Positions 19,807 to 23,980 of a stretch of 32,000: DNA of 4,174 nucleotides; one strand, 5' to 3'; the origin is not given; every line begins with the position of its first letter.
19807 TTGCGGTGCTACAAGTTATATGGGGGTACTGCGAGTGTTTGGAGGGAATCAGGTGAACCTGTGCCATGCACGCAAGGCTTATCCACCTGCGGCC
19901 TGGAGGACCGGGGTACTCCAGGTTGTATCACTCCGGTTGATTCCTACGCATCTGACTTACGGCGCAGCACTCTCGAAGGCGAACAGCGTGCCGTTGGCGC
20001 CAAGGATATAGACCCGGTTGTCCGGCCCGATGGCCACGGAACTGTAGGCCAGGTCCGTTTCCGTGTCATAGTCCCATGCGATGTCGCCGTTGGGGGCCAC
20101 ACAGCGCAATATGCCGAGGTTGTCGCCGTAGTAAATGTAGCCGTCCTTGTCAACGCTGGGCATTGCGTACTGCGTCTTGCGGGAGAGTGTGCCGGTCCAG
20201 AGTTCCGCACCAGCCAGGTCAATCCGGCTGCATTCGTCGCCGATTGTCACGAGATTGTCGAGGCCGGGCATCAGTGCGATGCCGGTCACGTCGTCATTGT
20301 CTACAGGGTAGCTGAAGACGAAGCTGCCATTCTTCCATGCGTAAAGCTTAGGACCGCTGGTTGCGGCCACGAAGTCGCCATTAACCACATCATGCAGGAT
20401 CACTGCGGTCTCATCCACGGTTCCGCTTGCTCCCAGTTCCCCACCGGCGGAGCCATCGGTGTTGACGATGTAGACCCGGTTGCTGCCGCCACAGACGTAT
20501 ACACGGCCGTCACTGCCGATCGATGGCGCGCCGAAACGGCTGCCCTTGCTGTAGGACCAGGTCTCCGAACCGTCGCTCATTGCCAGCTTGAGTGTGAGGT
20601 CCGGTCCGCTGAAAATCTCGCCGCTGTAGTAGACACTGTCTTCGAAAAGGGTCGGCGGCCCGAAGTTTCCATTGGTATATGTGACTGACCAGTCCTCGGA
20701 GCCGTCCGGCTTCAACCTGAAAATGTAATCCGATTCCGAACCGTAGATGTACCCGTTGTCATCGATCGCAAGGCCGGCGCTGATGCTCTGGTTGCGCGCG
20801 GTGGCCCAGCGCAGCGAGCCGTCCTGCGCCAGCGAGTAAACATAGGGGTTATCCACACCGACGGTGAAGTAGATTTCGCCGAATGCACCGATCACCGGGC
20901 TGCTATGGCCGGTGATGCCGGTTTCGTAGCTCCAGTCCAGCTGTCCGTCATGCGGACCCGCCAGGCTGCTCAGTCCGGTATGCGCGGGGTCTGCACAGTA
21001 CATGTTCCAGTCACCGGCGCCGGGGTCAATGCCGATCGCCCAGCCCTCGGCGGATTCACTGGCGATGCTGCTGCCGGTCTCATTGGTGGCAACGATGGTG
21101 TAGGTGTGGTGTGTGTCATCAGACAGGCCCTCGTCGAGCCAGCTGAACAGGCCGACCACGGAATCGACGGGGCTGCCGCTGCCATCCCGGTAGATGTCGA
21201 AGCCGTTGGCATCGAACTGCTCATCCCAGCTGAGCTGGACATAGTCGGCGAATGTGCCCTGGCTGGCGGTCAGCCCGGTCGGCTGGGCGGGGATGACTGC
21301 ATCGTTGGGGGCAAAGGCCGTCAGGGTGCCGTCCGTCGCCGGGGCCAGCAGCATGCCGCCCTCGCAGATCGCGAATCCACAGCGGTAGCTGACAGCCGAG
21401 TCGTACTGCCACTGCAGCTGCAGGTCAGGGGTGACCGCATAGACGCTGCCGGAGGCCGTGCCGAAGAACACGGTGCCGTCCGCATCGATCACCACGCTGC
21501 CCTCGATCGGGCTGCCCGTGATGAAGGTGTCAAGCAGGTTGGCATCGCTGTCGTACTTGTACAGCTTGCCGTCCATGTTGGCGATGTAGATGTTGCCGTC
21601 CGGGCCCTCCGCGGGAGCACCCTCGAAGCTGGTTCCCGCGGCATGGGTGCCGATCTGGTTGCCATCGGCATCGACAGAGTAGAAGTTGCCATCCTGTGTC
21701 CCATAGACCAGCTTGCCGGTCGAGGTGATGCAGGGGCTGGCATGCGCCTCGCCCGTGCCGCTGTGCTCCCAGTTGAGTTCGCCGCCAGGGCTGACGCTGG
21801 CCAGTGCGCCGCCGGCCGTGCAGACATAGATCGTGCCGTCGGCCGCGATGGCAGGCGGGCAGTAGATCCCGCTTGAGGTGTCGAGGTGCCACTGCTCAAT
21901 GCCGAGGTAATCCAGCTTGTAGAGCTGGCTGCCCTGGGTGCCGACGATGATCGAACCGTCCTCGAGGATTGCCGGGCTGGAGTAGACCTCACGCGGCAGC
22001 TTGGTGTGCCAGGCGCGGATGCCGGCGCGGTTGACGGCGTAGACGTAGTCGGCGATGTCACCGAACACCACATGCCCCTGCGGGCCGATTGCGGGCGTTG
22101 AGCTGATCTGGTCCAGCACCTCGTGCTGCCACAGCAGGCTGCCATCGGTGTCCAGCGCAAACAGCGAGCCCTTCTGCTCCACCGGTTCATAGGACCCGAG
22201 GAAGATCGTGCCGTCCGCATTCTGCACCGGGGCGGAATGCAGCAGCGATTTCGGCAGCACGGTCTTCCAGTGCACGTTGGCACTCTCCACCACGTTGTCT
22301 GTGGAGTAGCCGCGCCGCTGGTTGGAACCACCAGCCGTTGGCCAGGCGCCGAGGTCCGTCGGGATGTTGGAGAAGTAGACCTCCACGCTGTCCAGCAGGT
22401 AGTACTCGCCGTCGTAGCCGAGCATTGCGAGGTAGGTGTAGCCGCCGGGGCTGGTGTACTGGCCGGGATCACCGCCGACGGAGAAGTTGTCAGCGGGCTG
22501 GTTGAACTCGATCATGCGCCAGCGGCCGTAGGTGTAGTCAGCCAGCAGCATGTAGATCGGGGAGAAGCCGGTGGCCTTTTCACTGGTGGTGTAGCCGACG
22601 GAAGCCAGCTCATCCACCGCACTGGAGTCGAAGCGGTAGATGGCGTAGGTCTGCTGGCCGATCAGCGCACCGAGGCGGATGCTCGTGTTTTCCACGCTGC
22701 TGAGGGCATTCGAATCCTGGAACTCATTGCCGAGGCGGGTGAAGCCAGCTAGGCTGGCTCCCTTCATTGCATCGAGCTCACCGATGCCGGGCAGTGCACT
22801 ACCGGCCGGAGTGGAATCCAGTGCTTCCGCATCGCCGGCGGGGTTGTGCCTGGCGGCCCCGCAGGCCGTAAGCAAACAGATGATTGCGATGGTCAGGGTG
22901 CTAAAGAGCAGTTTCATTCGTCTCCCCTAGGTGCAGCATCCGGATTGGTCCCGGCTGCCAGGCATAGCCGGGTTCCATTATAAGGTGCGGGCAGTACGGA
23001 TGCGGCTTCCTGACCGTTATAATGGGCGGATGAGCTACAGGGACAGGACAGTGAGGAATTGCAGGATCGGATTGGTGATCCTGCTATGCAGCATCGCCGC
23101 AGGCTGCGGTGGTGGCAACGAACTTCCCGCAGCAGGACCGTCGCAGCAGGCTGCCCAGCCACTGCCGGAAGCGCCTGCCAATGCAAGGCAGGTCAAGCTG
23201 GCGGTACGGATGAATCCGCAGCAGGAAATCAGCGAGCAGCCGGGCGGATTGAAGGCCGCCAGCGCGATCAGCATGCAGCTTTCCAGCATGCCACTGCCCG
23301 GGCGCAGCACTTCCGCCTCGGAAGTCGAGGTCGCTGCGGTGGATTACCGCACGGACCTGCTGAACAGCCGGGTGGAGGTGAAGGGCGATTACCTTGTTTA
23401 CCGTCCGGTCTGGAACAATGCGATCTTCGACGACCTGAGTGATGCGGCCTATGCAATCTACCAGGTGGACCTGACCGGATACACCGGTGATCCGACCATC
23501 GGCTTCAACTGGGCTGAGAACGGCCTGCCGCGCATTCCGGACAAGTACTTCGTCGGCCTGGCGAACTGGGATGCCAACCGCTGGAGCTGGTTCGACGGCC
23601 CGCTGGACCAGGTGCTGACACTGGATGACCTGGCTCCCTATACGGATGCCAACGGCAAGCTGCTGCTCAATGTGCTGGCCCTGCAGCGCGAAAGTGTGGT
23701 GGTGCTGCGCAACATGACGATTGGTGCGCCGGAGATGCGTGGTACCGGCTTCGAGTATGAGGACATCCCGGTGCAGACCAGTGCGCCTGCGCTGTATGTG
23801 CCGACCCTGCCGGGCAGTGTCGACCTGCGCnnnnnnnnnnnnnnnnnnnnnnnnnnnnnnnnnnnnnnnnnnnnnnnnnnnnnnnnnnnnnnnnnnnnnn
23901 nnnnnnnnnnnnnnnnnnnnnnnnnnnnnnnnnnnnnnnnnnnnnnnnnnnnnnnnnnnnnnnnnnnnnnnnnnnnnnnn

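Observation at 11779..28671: Six-member lipoprotein family sharing an unassigned ~110-aa N-terminal module fused to interchangeable effector domains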

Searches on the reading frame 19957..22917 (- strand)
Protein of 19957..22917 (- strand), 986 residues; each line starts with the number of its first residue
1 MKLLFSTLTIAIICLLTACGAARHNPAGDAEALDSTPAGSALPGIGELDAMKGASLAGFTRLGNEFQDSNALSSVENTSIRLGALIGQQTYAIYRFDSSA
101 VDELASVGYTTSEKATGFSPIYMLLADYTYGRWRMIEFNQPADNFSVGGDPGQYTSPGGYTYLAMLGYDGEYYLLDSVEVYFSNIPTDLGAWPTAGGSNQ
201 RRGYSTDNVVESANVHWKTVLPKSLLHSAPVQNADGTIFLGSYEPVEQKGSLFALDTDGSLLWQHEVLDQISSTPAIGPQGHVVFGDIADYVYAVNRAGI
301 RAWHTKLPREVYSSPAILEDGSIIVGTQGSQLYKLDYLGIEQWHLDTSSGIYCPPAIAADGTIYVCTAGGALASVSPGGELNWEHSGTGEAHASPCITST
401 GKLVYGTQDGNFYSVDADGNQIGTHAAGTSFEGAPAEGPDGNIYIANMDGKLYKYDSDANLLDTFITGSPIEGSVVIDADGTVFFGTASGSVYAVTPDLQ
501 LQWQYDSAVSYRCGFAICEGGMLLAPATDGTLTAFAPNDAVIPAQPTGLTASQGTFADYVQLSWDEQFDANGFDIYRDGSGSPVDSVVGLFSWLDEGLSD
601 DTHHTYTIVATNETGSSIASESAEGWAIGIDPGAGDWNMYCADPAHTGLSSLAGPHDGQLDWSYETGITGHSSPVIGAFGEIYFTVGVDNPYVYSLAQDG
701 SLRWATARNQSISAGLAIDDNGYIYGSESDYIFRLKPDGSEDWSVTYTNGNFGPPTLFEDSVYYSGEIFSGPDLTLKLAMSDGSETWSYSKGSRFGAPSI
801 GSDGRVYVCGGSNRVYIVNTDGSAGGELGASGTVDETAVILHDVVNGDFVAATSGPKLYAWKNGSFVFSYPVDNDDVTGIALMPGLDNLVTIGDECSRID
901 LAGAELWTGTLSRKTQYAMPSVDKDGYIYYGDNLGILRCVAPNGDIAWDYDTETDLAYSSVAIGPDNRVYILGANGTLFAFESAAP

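Call 9: search_protein_families(library=pfam, proteins=[window:19957-22917:-], max_evalue=0.01)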
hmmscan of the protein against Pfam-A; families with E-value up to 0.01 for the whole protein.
window:19957-22917:- (986 aa): 4 families
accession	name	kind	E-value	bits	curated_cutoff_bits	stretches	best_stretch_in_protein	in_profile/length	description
PF13570.13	Beta-prop_ACSF4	-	1.8e-51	175.9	133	4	252-470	31-256/329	Beta-alanine-activating enzyme, beta-propeller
PF13360.13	PQQ_2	-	4.1e-34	118.7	27.6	3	249-387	2-146/233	Outer membrane protein assembly factor BamB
PF25292.1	Beta-prop_CGLA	-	2.6e-05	24.3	26.8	0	442-484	46-89/316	Lambda-carrageenase beta-propeller domain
PF14517.12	Tachylectin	-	0.00016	21.9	29.8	0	436-503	136-201/230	Tachylectin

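Call 10: search_protein_families(library=ncbifam, proteins=[window:19957-22917:-], max_evalue=0.01)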
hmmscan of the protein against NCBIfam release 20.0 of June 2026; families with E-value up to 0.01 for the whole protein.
window:19957-22917:- (986 aa): 2 families
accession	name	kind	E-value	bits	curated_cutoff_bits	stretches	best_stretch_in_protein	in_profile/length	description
TIGR03300.1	assembly_YfgL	equivalog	2.8e-30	105.3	285.2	4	247-347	72-173/377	outer membrane protein assembly factor BamB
NF008351.0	PRK11138.1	equivalog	2.9e-15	55.6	423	1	281-347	121-188/394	outer membrane protein assembly factor BamB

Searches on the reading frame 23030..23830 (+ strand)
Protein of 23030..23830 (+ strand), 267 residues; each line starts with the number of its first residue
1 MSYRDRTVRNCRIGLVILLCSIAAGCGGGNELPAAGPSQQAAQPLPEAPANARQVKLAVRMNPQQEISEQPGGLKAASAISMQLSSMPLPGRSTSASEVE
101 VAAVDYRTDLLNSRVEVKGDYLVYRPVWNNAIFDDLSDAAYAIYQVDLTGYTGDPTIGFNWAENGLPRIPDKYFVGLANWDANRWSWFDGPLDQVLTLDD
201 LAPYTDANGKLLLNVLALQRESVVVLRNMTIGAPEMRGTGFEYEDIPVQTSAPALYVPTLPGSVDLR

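Call 27: predict_structure(protein=window:23030-23830:+)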
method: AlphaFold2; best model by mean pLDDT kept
length: 267 residues; sequences in the alignment: 1
mean_pLDDT: 40.9   pTM: 0.33
mean pLDDT of the five models: 40.9, 37.1, 32.9, 29.0, 27.9
residues with pLDDT >= 90: 0; 70-90: 0; 50-70: 73; < 50: 194
segments of 3 or more residues with pLDDT < 50: 23-143, 154-156, 160-172, 219-267
pLDDT, mean of each block of 10 residues (from residue 1): 50 55 45 41 37 26 31 30 26 34 36 43 41 41 51 49 42 55 56 57 63 52 30 28 30 26 24
secondary structure, 60 per line:
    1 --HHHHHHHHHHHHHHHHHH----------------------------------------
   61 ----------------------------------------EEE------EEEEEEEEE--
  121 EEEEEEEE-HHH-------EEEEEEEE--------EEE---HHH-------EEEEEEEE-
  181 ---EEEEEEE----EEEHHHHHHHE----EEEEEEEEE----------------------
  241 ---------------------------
elements in order: H3-20 E101-103 E110-118 E121-128 E140-147 E156-158 E172-179 E184-190 E195-197 H198-204 E210-218

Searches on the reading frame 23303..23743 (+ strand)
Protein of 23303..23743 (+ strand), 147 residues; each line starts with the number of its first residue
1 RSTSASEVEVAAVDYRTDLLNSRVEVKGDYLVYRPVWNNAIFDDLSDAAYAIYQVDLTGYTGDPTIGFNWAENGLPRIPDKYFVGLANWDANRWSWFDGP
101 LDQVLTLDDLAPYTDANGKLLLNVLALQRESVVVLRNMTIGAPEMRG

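Call 30: find_homologous_proteins(query=A2, max_evalue=0.00001)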
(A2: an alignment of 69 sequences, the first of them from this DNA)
Query A2 (69 sequences): 1258 candidates shared short words with the query, none scored E <= 0.00001.

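Call 31: search_solved_structures(query=A2, max_evalue=10, show_alignments=2)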
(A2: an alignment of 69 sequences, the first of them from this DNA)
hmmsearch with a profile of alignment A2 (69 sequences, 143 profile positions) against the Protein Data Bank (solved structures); distinct sequences matched with E-value up to 10: 5.
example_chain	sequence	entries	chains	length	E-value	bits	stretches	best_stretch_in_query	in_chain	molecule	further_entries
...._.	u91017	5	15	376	0.18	14.8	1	10-73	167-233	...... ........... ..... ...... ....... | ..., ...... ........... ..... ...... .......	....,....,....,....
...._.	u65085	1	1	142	0.47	13.5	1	60-97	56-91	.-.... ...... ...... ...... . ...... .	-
4wco_A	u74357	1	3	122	0.59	13.1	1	64-98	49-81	C-type lectin domain family 2 member D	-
5y6p_ly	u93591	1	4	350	0.6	13.1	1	39-114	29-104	LR_gamma8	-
4qkg_A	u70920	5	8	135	0.7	12.9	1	74-98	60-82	C-type lectin domain family 2 member D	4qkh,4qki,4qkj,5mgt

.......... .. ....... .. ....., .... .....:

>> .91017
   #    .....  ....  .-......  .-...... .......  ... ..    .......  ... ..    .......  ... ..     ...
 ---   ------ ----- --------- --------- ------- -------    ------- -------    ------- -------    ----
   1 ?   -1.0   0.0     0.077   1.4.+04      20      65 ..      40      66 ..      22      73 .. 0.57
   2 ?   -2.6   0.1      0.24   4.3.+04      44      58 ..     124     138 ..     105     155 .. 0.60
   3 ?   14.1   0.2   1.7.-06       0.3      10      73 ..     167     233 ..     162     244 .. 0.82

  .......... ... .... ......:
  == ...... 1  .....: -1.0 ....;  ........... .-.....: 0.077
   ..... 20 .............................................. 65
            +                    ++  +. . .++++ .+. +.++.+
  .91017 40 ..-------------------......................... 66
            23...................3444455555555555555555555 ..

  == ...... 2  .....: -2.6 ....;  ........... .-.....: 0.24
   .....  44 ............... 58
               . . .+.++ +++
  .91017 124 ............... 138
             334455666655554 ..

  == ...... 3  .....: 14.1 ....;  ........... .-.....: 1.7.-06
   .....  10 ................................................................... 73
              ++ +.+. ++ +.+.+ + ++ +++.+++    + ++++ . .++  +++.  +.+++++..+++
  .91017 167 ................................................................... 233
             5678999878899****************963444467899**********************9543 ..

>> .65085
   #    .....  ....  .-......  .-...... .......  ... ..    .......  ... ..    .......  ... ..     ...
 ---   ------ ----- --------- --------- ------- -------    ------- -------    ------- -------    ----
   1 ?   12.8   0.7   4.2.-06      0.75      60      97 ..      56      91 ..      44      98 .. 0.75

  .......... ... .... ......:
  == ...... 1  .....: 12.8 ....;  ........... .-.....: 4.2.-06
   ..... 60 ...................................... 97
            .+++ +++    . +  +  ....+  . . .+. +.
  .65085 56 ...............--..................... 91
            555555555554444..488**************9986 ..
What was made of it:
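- On CAZy-type carbohydrate-binding module (jelly-roll CBMs): The PDB sequence profile search has best E 0.18 (call 31).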

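Call 32: search_protein_families(library=pfam, alignment_id=A2, max_evalue=1)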
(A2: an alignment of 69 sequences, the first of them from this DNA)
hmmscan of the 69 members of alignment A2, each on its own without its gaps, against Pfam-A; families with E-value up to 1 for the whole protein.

A. member 1, seq(147 aa): 0 families

B. families by the number of members that match (of 69 scanned): 8 families
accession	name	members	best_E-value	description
PF22673.2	MCP-like_PDC_1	1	0.0013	Methyl-accepting chemotaxis protein-like, first PDC sensor domain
PF06453.16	LT-IIB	1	0.021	Type II heat-labile enterotoxin , B subunit (LT-IIB)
PF03632.21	Glyco_hydro_65m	1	0.041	Glycosyl hydrolase family 65 central catalytic domain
PF16656.11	Pur_ac_phosph_N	1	0.053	Purple acid Phosphatase, N-terminal domain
PF12622.12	NpwBP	1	0.12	mRNA biogenesis factor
PF16045.11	LisH_2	1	0.18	LisH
PF02016.21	Peptidase_S66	1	0.24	LD-carboxypeptidase N-terminal domain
PF07204.16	Orthoreo_P10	1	0.25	Orthoreovirus membrane fusion protein p10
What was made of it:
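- On Any Pfam-A / NCBIfam family (for the module): Scanning 69 module sequences singly at E<=1 gave only scattered single hits to unrelated families (call 32).
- On CAZy-type carbohydrate-binding module (jelly-roll CBMs): No Pfam CBM hit (call 32).
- There is no Pfam CBM hit (call 32).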

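Call 39: predict_structure(alignment_id=A2)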
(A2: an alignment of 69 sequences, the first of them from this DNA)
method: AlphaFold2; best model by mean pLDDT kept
length: 147 residues; sequences in the alignment: 69
mean_pLDDT: 93.5   pTM: 0.87
mean pLDDT of the five models: 93.5, 93.1, 92.9, 92.6, 92.1
residues with pLDDT >= 90: 116; 70-90: 28; 50-70: 3; < 50: 0
segments of 3 or more residues with pLDDT < 50: none
pLDDT, mean of each block of 10 residues (from residue 1): 85 98 97 91 89 98 97 83 97 97 96 98 93 96 84
secondary structure, 60 per line:
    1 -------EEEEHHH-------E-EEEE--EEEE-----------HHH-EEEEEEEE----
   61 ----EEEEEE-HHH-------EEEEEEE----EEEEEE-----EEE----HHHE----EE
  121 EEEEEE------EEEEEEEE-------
elements in order: E8-11 E24-27 E30-33 E49-56 E65-70 E82-88 E93-98 E104-106 E119-126 E133-140
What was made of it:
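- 23306..23740 (+): Module of E (aa 93-237). This is the sequence modelled by AlphaFold2. Model pLDDT 93.5, pTM 0.87, ten beta-strands (call 39).
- On CAZy-type carbohydrate-binding module (jelly-roll CBMs): AF2 model with pLDDT 93.5 (call 39).
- On BACON / DUF1735 lipoprotein spacer domains: The model is a ten-strand jelly-roll of about 140 aa (call 39).
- Closest known: BACON. Different: The fold is a ~140-aa, ten-strand jelly-roll, not an ~80-100-aa Ig-like sandwich (call 39).
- The AlphaFold2 model is confident (pLDDT 93.5) and all-beta with ten strands (call 39). The fold is a jelly-roll, not the helical I29 fold (call 39).
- Tried and rejected: The 69-sequence alignment was needed (call 39).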

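Call 42: fold_search(model_id=the predicted structure, library=pdb)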
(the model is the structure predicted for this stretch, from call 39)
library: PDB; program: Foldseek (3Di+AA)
matches with E <= 10: 885; with E <= 0.001: 0
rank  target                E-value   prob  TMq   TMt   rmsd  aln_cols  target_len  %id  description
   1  6sgf_D                7.1e-03  0.99  0.45  0.49   8.0       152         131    8  Molecular insight into a new low affinity xylan binding module CBM86, from the xylanolytic gut symbiont Roseburia inte (released 2019-11-20)
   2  6oyc_B                1.1e-02  0.97  0.44  0.16   6.2       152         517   12  Glycosylation Associate Protein (Gap123) complex from Streptococcus agalactiae (released 2020-05-20)
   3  7eeq_1                1.4e-02  0.82  0.34  0.14  10.6       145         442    9  Cyanophage Pam1 tail machine (released 2021-10-20)
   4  2w1w_B                1.5e-02  0.99  0.47  0.51  10.9       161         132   13  Native structure of a family 35 carbohydrate binding module from Clostridium thermocellum (released 2009-01-20)
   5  7qyd_B                1.6e-02  0.96  0.48  0.14   8.2       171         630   10  mosquitocidal Cry11Ba determined at pH 6.5 from naturally-occurring nanocrystals by Serial femtosecond crystallography (released 2022-07-27)
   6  7qyd_A                1.8e-02  0.96  0.48  0.14   6.7       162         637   13  mosquitocidal Cry11Ba determined at pH 6.5 from naturally-occurring nanocrystals by Serial femtosecond crystallography (released 2022-07-27)
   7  9eui_D                1.9e-02  0.98  0.48  0.21   8.2       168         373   11  Cryo-EM structure of Staphylococcus aureus bacteriophage phi812 baseplate in the post-contraction state - complete (released 2025-04-09)
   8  8ad2_A                1.9e-02  0.93  0.43  0.40   7.3       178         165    8  Tobacco lectin Nictaba in complex with triacetylchitotriose (released 2023-01-18)
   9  8zkk_O                2.1e-02  0.60  0.28  0.10   9.5       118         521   11  Portal-tail of Vibrio cholerae typing phage mature VP1 (released 2024-08-14)
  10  8ad2_G                2.2e-02  0.91  0.43  0.39   7.1       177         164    8  Tobacco lectin Nictaba in complex with triacetylchitotriose (released 2023-01-18)
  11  5fui                  2.6e-02  0.98  0.46  0.54   7.8       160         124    9  Crystal structure of the C-terminal CBM6 of LamC a marine laminarianse from Zobellia galactanivorans (released 2016-03-02)
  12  6r3m_A                2.6e-02  0.66  0.36  0.32   9.9       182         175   13  Family 11 Carbohydrate-Binding Module from Clostridium thermocellum in complex with beta-1,3-1,4-mixed-linked tetrasac (released 2020-02-05)
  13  9h9a                  2.8e-02  0.94  0.46  0.08  10.7       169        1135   12  native structure of the full-length pesticidal protein Cry8Ba2, from crystals formed in vivo (form 1) (released 2025-12-03)
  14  7yaq                  3.5e-02  0.89  0.43  0.42   7.4       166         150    8  Phloem lectin (PP2)C34S mutant (released 2023-03-08)
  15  9nwi_Y                4.7e-02  0.57  0.37  0.13  14.7       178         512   11  Pseudomonas phage Pa223 tail (C6 symmetry) (released 2025-08-06)
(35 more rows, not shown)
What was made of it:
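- On CAZy-type carbohydrate-binding module (jelly-roll CBMs): Top Foldseek hits are CBM86, 35, 6, 36 and 65, at TM 0.43-0.50 and prob up to 0.99 (call 42).
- Closest known: Jelly-roll carbohydrate-binding modules. Same: These are the best Foldseek neighbours (call 42).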

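Call 56: fold_search(model_id=the predicted structure, library=viral)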
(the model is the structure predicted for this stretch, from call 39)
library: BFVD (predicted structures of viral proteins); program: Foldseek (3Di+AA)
matches with E <= 10: 1211; with E <= 0.001: 0
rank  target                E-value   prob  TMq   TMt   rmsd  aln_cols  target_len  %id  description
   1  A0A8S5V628            1.5e-03  1.00  0.51  0.27   7.0       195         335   10  Tail protein [Siphoviridae sp. ctdd214]
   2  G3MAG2                1.8e-03  1.00  0.52  0.24   4.6       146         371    8  Gp421 [Bacillus phage G]
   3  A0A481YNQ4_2          2.9e-03  0.99  0.40  0.07   8.7       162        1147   11  Collagen triple helix repeat protein [Pithovirus LCDPAC02]
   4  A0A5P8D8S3            2.9e-03  0.51  0.26  0.12  15.3       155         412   16  (no name in the UniProt tables at hand)
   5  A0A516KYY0            3.7e-03  1.00  0.46  0.07   9.7       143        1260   13  (no name in the UniProt tables at hand)
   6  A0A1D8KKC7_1          5.2e-03  1.00  0.51  0.08   7.9       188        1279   13  Uncharacterized protein [Synechococcus phage S-CAM3]
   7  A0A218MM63            5.5e-03  1.00  0.51  0.13   5.2       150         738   15  Uncharacterized protein [uncultured virus]
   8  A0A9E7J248            5.8e-03  0.99  0.44  0.22   9.4       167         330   11  (no name in the UniProt tables at hand)
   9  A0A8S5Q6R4            5.8e-03  0.98  0.37  0.24   7.3       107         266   18  DUF6273 domain-containing protein [Siphoviridae sp. cty3u30]
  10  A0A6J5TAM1            6.2e-03  0.98  0.40  0.14   9.9       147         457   10  Bacteriophage P22, Gp10, DNA-stabilising [uncultured Caudovirales phage]
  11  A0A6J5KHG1            9.3e-03  0.93  0.40  0.14  10.2       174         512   10  Bacteriophage P22, Gp10, DNA-stabilising [uncultured Caudovirales phage]
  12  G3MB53                1.2e-02  0.95  0.43  0.09   8.9       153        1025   10  Gp673 [Bacillus phage G]
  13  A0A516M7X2            1.3e-02  0.98  0.45  0.45   6.3       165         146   11  (no name in the UniProt tables at hand)
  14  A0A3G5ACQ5            1.6e-02  0.90  0.37  0.33   5.9       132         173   14  Uncharacterized protein [Hyperionvirus sp.]
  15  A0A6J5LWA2            1.8e-02  0.82  0.34  0.12   7.7       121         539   14  Uncharacterized protein [uncultured Caudovirales phage]
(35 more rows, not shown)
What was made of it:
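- Foldseek places it among jelly-roll CBMs (CBM86, 35, 6, 36, 65), lectins and phage tail receptor-binding domains, at TM 0.45-0.52 (calls 42, 56). The best structural neighbours are CBM86, CBM35, CBM6, CBM36, CBM65, the Nictaba and PP2 lectins, and phage receptor-binding tail domains (Foldseek prob up to 0.99-1.0, calls 42, 56).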

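Call 60: find_related_loci(query=A3, collection=metagenome_contigs, flank=10000)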
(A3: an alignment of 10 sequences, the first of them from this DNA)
Query A3 (147 aa) in metagenome_contigs; peptide patterns used: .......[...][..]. (x = any residue, [..] = any of these).
232 stretches matched a pattern; 8 encode a relative of the query (tblastn E <= 1e-3); 8 distinct loci.
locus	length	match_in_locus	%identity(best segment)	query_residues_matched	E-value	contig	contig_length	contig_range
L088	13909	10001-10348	34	19-136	1e-19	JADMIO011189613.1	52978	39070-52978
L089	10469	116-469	31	21-142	1e-16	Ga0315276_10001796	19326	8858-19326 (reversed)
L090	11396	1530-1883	31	21-142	1e-16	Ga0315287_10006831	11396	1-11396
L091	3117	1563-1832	34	34-126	2e-11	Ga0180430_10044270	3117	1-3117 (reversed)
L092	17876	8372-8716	29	23-141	2e-11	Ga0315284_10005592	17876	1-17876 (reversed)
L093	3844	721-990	34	34-126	2e-11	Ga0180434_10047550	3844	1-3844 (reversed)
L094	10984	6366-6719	27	23-145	5e-10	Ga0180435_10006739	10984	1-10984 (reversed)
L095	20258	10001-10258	34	33-121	3e-9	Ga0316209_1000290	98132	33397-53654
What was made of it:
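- Tried and rejected: A 10-sequence alignment gave only 8 loci (call 60).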
